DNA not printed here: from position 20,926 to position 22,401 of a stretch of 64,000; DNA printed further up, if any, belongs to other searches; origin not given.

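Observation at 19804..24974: Complete 2-aminoadenine (Z-base) DNA cluster: HD hydrolase, MazG-like hydrolase, PurZ, dATP/dGTP diphosphohydrolase-like protein and a family-A polymerase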

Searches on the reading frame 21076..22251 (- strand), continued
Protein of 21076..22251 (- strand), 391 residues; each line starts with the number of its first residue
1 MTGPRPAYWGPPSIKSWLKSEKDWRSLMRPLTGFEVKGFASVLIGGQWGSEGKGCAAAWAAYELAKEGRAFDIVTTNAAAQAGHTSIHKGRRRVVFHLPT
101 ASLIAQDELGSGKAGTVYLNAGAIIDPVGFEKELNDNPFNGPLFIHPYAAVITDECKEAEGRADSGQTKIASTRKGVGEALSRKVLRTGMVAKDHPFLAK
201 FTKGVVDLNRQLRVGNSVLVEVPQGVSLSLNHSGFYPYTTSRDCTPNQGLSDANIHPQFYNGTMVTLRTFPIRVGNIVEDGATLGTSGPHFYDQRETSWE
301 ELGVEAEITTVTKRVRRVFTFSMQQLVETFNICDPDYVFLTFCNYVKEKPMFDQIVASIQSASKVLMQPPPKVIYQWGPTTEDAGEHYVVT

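Call 33: find_encoding_contigs(protein=P0045, flank=6000, max_places=2)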
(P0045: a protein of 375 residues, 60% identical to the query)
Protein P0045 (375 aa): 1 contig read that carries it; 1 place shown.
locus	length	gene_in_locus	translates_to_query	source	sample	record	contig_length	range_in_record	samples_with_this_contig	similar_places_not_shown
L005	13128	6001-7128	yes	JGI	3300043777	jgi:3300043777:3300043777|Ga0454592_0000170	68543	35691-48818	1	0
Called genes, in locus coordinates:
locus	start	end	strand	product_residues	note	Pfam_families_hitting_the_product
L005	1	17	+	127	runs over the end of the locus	-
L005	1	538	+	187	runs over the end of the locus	PF12850:Metallophos_2 (weak)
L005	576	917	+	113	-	PF23992:Pam3_gp32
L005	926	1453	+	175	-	PF23984:DUF7307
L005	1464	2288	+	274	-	PF23977:Pam3_Gp34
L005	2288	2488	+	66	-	-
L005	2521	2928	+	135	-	PF13392:HNH_3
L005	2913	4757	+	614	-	PF00476:DNA_pol_A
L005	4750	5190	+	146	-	-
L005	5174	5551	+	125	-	PF19905:DUF6378 (weak)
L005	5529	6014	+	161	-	-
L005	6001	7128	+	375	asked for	PF00709:Adenylsucc_synt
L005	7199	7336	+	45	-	-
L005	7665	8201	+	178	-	PF01966:HD (weak), PF12917:YfbR-like, PF13023:HD_3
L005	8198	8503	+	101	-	-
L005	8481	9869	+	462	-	PF00176:SNF2-rel_dom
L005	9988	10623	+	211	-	PF13482:RNase_H_2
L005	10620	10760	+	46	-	-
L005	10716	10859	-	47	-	-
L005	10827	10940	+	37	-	-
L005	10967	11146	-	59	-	-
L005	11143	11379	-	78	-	-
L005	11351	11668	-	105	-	-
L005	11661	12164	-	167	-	PF00959:Phage_lysozyme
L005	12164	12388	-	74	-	PF25612:DUF7940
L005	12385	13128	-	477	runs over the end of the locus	-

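Call 34: search_dna_similar(query=window:21076-22170:-, collection=phages, mode=protein, max_rows=60, rows=spread, max_evalue=0.001)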
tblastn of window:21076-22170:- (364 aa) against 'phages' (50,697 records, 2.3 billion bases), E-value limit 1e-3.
Records with a match: 210; places in all: 210; records where one place covers at least 80% of the query: 63.
Best place of each record, by identity: <60% 210.
By first word of the organism name: Arthrobacter 105; Vibrio 38; Microbacterium 18; Acinetobacter 12; Gordonia 6; Streptomyces 5; Salmonella 3; Ochrobactrum 2; Klebsiella 2; Alteromonas 2; and 13 more.
By host as written in the record: Arthrobacter sp. ATCC 21022 95; - 27; Microbacterium foliorum NRRL B-24224 11; Vibrio cholerae 2095 9; Vibrio cholerae 7; Arthrobacter sp. (ATCC 21022) 7; Gordonia terrae 3612 6; Microbacterium foliorum NRRL B-24224 SEA 5; and 28 more.
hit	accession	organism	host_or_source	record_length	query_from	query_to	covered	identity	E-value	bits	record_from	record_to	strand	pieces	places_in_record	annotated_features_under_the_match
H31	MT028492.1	Ochrobactrum phage vB_OspP_OH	Ochrobactrum sp. POC9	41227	2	356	98%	42.9%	5e-46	174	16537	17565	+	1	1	adenylosuccinate synthetase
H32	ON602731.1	Klebsiella phage VLCpiS6a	Klebsiella pneumoniae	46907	13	356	95%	35.7%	1e-40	158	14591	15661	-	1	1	adenylosuccinate synthetase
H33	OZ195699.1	Vibrio phage K300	Seawater and oysters mix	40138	12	362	96%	34.5%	6e-34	138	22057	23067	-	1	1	2-aminooxy adenylosuccinate synthetase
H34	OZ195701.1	Vibrio phage K294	Seawater and oysters mix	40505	12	362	96%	34.5%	6e-34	138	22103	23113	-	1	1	2-aminooxy adenylosuccinate synthetase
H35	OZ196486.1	Vibrio phage K224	Seawater and oysters mix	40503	12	362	96%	34.5%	6e-34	138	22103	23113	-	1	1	2-aminooxy adenylosuccinate synthetase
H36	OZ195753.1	Vibrio phage K225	Seawater and oysters mix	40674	12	362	96%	34.5%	6e-34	138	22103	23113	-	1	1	2-aminooxy adenylosuccinate synthetase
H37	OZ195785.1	Vibrio phage K291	Seawater and oysters mix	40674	12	362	96%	34.5%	6e-34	138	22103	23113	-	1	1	2-aminooxy adenylosuccinate synthetase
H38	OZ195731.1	Vibrio phage K226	Seawater and oysters mix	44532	12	362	96%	34.5%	6e-34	138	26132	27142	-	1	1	2-aminooxy adenylosuccinate synthetase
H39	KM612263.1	Vibrio phage H3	Vibrio cholerae 2095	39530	15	337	89%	36.5%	2e-34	140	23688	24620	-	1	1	adenylosuccinate synthetase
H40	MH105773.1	Vibrio phage Rostov 6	Vibrio cholerae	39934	15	337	89%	36.5%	2e-34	140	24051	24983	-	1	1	adenylosuccinate synthetase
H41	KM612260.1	Vibrio phage CJY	Vibrio cholerae 2095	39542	15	337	89%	36.5%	3e-34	139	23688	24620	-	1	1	adenylosuccinate synthetase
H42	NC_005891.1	Vibrio phage VP5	Vibrio cholerae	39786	15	337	89%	36.5%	3e-34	139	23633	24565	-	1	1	purA: 2-aminooxy adenylosuccinate synthetase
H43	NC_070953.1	Alteromonas phage ZP6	Alteromonas macleodii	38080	8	359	97%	33.5%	9e-27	117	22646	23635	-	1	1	2-aminooxy adenylosuccinate synthetase | DNA primase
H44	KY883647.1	Vibrio phage JSF33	Vibrio cholerae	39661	15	337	89%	36.2%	2e-33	137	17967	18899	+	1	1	adenylosuccinate synthetase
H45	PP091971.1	Acinetobacter phage vB_MZM_2AB-P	Acinetobacter baumannii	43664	13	337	89%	35.1%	7e-35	141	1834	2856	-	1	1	hypothetical protein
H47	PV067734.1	Acinetobacter phage vB_AbaS-Bhz20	Acinetobacter baumannii DSM 106838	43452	13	334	88%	33.6%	1e-34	140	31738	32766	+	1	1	2-aminooxy adenylosuccinate synthetase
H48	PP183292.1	Burkholderia phage Bm1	Burkholderia multivorans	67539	15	318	84%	35.2%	2e-32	134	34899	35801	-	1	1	2-aminooxy adenylosuccinate synthetase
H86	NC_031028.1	Gordonia phage Ghobes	Gordonia terrae 3612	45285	15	280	73%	27.7%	2e-9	65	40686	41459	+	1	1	50: 2-aminooxy adenylosuccinate synthetase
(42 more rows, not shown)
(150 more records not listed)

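Call 35: get_annotated_region(hit=H48, flank=8000)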
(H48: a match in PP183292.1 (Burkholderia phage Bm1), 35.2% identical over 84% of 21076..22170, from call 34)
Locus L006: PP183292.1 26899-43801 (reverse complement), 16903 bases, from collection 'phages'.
description: Burkholderia phage Bm1, complete genome.
organism: Burkholderia phage Bm1 (NCBI taxid 3117420)
taxonomy: Viruses; Duplodnaviria; Heunggongvirae; Uroviricota; Caudoviricetes
host: Burkholderia multivorans; source: -; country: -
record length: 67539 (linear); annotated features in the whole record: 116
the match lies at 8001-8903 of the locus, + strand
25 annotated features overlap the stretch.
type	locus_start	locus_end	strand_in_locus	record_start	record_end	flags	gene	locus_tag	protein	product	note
CDS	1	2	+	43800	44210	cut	-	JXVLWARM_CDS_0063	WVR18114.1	hypothetical protein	-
CDS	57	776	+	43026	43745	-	-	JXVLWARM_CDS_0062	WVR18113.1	hypothetical protein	-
CDS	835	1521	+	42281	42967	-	-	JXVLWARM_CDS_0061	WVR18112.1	hypothetical protein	-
CDS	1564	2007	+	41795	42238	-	-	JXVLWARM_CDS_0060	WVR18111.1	hypothetical protein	-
CDS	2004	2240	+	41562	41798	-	-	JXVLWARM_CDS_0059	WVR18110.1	hypothetical protein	-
CDS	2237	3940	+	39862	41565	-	-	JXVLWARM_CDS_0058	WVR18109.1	DNA helicase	-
CDS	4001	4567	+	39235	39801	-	-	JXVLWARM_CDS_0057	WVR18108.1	hypothetical protein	-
CDS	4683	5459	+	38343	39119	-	-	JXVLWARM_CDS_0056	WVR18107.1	hypothetical protein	-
CDS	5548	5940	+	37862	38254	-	-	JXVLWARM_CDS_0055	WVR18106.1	single strand DNA binding protein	-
tRNA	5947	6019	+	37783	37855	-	-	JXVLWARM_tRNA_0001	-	tRNA-Met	-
CDS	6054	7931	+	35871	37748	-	-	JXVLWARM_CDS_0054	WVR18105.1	DNA polymerase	-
CDS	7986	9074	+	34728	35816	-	-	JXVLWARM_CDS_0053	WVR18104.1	2-aminooxy adenylosuccinate synthetase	-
CDS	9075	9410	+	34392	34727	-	-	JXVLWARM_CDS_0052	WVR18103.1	hypothetical protein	-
CDS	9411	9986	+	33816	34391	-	-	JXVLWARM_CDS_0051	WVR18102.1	dATP triphosphohydrolase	-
CDS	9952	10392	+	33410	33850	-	-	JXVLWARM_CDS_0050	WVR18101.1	DNA helicase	-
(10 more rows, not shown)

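Call 36: get_annotated_region(hit=H47, flank=6000)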
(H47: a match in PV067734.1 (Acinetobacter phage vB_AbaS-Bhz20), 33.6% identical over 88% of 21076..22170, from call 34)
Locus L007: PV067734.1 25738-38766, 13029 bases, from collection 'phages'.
description: Acinetobacter phage vB_AbaS-Bhz20, complete genome.
organism: Acinetobacter phage vB_AbaS-Bhz20 (NCBI taxid 3384658)
taxonomy: Viruses
host: Acinetobacter baumannii DSM 106838; source: -; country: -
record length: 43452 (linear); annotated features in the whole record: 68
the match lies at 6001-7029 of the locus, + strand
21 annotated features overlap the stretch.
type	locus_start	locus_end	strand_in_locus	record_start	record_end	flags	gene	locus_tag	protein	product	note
CDS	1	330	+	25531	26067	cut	-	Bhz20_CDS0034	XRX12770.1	minor head protein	head and packaging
CDS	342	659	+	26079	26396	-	-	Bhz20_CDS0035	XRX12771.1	hypothetical protein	-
CDS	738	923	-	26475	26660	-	-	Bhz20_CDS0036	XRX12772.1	hypothetical protein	-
CDS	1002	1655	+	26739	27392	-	-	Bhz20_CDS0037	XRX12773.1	primase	DNA, RNA and nucleotide metabolism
CDS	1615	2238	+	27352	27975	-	-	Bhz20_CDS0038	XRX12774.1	dCMP deaminase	DNA, RNA and nucleotide metabolism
CDS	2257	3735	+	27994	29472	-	-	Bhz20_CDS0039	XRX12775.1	DNA helicase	DNA, RNA and nucleotide metabolism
CDS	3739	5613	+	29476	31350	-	-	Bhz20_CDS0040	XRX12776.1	DNA polymerase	DNA, RNA and nucleotide metabolism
CDS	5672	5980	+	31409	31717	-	-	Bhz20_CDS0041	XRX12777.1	single strand DNA binding protein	DNA, RNA and nucleotide metabolism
CDS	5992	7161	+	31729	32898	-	-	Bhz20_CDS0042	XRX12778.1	2-aminooxy adenylosuccinate synthetase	DNA, RNA and nucleotide metabolism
CDS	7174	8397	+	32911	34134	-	-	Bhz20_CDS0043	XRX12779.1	dATP/dGTP pyrophosphohydrolase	DNA, RNA and nucleotide metabolism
CDS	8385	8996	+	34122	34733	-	-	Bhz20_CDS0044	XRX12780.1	dATP triphosphohydrolase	DNA, RNA and nucleotide metabolism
CDS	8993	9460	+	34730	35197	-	-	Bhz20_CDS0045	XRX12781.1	DNA helicase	DNA, RNA and nucleotide metabolism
CDS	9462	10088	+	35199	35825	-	-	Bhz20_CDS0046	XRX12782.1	hypothetical protein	-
CDS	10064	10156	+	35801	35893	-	-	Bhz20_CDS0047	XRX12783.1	hypothetical protein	-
CDS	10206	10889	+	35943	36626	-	-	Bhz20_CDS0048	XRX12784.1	integrase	integration and excision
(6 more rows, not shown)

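Call 37: get_annotated_region(hit=H86, flank=6000)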
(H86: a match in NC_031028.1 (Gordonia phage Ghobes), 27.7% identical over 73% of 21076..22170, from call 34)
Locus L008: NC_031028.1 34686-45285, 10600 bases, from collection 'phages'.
description: Gordonia phage Ghobes, complete genome.
organism: Gordonia phage Ghobes (NCBI taxid 1887647)
taxonomy: Viruses; Duplodnaviria; Heunggongvirae; Uroviricota; Caudoviricetes; Ghobesvirus; Ghobesvirus ghobes
host: Gordonia terrae 3612; source: soil; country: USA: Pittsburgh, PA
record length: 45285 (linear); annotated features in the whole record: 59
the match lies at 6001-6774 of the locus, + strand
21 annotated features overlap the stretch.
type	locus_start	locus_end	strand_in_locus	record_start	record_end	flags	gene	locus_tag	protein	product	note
CDS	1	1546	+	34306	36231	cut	39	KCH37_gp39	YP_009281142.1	DNA polymerase I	-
CDS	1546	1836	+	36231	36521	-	40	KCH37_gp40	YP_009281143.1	hypothetical protein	-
CDS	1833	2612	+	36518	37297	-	41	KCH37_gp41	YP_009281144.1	endolysin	Lysin B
CDS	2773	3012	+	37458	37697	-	42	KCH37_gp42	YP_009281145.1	hypothetical protein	-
CDS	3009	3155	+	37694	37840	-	43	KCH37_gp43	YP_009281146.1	hypothetical protein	-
CDS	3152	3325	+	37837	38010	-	44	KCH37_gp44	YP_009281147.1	hypothetical protein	-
CDS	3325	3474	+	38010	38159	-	45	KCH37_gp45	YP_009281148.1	hypothetical protein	-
CDS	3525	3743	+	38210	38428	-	46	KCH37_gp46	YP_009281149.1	hypothetical protein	-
CDS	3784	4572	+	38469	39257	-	47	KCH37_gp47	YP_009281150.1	hypothetical protein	-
CDS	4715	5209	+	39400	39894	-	48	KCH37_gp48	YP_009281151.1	hypothetical protein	-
CDS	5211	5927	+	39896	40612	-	49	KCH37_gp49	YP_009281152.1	hypothetical protein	-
CDS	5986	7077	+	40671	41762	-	50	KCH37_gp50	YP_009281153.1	2-aminooxy adenylosuccinate synthetase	Adenylosuccinate synthetase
CDS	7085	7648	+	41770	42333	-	51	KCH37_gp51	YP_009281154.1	hypothetical protein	-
CDS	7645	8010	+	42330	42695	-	52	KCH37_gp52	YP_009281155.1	hypothetical protein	-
CDS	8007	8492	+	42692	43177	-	53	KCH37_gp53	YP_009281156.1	deoxyuridine triphosphatase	-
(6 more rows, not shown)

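Call 52: search_protein_representatives(protein=window:21076-22170:-)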
Query: 364 residues. Proteins with E-value up to 0.001 (for the whole library): 2222; up to 1e-10: 1284; up to 1e-30: 350. The best 150 are listed.
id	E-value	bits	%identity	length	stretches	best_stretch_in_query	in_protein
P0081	1.1e-115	402.8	57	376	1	4-357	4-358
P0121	2.2e-99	349.1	55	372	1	6-357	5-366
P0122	1.0e-98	346.9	53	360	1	10-357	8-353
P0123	1.8e-95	336.2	55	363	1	4-356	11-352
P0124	2.9e-95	335.6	54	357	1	10-360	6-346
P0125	6.6e-89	314.6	63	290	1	7-283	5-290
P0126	2.2e-87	309.6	54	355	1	6-330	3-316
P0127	1.0e-86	307.4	50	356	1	13-360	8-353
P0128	2.2e-81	289.9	51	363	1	11-356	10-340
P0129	6.3e-81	288.4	48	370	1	6-353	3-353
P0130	5.2e-78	278.8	50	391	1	8-322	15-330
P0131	5.8e-78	278.6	48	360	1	4-357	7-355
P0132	7.6e-78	278.3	48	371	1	7-360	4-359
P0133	3.6e-77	276.0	49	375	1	10-357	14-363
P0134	3.5e-74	266.2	48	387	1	4-357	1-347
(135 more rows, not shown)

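Call 55: find_related_loci(query=window:21076-22170:-, collection=viral_contigs, flank=8000)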
Query window:21076-22170:- (364 aa) in viral_contigs; peptide patterns used: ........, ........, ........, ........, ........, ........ (x = any residue, [..] = any of these).
20 stretches matched a pattern; 14 encode a relative of the query (tblastn E <= 1e-3); 14 distinct loci.
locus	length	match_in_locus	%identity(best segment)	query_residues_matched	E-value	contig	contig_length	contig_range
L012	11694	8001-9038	57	7-356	2e-119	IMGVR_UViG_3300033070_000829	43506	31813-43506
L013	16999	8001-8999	54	13-356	1e-111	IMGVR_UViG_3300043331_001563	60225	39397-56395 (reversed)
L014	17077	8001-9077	54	4-359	2e-110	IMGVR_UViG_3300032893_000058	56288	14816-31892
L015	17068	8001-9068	52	7-356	1e-101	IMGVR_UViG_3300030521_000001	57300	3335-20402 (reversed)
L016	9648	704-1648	40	13-338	1e-58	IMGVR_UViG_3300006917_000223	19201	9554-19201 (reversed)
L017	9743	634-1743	35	11-338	2e-51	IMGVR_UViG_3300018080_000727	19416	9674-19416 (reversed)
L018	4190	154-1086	35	9-322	5e-51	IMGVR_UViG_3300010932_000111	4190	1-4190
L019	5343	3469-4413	36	13-333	2e-48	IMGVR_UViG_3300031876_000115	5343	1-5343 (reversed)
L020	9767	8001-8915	38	7-319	2e-48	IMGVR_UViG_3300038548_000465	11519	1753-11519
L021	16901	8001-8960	35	11-327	4e-47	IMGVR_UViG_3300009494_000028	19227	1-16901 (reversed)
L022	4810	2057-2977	35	10-319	1e-41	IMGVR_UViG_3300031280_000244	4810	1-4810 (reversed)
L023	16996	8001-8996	31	12-341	2e-39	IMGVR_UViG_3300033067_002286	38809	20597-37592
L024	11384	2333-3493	32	15-325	2e-20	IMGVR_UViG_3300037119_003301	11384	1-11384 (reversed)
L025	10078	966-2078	32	15-318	5e-20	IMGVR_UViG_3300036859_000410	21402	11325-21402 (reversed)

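Call 57: find_related_loci(query=A5, collection=viral_contigs, flank=9000)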
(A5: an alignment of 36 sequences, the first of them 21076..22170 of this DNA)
Query A5 (364 aa) in viral_contigs; peptide patterns used: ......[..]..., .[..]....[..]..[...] (x = any residue, [..] = any of these).
322 stretches matched a pattern; 306 encode a relative of the query (tblastn E <= 1e-3); the best 80 are kept; 80 distinct loci.
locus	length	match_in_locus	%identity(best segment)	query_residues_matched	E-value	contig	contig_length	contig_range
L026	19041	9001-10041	60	11-363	4e-136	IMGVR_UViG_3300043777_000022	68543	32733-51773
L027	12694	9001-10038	57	7-356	1e-118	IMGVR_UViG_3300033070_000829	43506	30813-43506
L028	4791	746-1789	57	7-356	4e-119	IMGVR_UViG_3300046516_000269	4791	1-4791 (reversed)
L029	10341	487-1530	57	7-356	5e-118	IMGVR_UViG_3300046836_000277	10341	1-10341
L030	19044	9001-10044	55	4-356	3e-115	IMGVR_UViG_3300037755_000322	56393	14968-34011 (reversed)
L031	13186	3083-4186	51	4-356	2e-111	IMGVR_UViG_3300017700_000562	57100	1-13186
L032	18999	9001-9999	54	13-356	1e-110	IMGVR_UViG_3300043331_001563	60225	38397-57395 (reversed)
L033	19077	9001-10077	54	4-359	1e-109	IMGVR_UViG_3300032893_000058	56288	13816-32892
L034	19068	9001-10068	52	7-356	8e-101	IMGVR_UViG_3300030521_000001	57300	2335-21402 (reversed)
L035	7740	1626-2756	47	4-356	2e-97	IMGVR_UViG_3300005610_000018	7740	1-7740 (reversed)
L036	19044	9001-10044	57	7-356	1e-117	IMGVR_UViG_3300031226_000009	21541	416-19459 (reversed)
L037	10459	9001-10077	49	2-360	1e-96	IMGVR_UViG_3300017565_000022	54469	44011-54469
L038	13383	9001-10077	49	2-360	1e-96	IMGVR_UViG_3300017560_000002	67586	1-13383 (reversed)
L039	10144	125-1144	50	7-359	5e-95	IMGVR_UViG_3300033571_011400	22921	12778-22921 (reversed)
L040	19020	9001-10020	49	7-359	1e-94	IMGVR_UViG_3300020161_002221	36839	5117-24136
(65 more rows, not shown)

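Call 72: search_protein_families(library=pfam, proteins=[L001:8502-9002:+, L006:10389-11075:+, L005:5174-5551:+, L005:5529-6014:+, L001:10063-10356:+, L001:8108-8509:+, L005:4750-5190:+], max_evalue=1)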
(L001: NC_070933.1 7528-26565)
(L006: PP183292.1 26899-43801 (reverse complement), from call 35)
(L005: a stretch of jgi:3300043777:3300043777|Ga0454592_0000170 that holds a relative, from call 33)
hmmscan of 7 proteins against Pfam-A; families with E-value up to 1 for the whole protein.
L001:8502-9002:+ (166 aa): 3 families
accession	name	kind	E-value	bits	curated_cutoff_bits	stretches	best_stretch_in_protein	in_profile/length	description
PF19905.4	DUF6378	-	5.3e-23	81.5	27.1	1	9-100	1-80/81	Domain of unknown function (DUF6378)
PF11519.13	DUF3222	-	0.15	12.6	25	1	2-65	8-66/75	Protein of unknown function (DUF3222)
PF08731.17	AFT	-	0.17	12.7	21.6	1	41-83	8-47/92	Transcription factor AFT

L006:10389-11075:+ (228 aa): 4 families
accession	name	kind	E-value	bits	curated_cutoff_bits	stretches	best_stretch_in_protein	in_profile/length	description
PF19905.4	DUF6378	-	4.6e-09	36.9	27.1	1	17-94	10-78/81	Domain of unknown function (DUF6378)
PF06711.16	DUF1198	-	0.093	13.2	25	1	60-107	71-117/143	Protein of unknown function (DUF1198)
PF15403.11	HiaBD2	-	0.13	13.1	25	0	107-126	21-40/52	HiaBD2_N domain of Trimeric autotransporter adhesin (GIN)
PF07481.16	DUF1521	-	0.17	12.4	23.6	1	88-139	82-133/169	Domain of Unknown Function (DUF1521)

L005:5174-5551:+ (125 aa): 1 family
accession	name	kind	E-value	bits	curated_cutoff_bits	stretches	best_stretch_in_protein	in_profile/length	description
PF19905.4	DUF6378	-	3.6e-06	27.6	27.1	1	43-115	12-78/81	Domain of unknown function (DUF6378)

L005:5529-6014:+ (161 aa): 0 families

L001:10063-10356:+ (97 aa): 1 family
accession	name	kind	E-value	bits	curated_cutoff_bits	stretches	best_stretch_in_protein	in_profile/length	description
PF01503.22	PRA-PH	-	0.065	14.1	21.3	1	51-87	30-66/86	Phosphoribosyl-ATP pyrophosphohydrolase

L001:8108-8509:+ (133 aa): 3 families
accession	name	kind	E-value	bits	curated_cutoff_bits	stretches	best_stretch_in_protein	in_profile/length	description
PF08011.17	PDDEXK_9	-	0.038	14.4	25.5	1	6-63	3-62/105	PD-(D/E)XK nuclease superfamily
PF18974.5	DUF5710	-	0.14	12.3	26.5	1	89-105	19-35/44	Domain of unknown function (DUF5710)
PF09634.15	DUF2025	-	0.16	12.3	25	1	12-56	17-62/105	Protein of unknown function (DUF2025)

L005:4750-5190:+ (146 aa): 1 family
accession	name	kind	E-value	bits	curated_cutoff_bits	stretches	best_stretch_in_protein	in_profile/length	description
PF08774.17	VRR_NUC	-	0.072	13.6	23.8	1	29-84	61-110/116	VRR-NUC domain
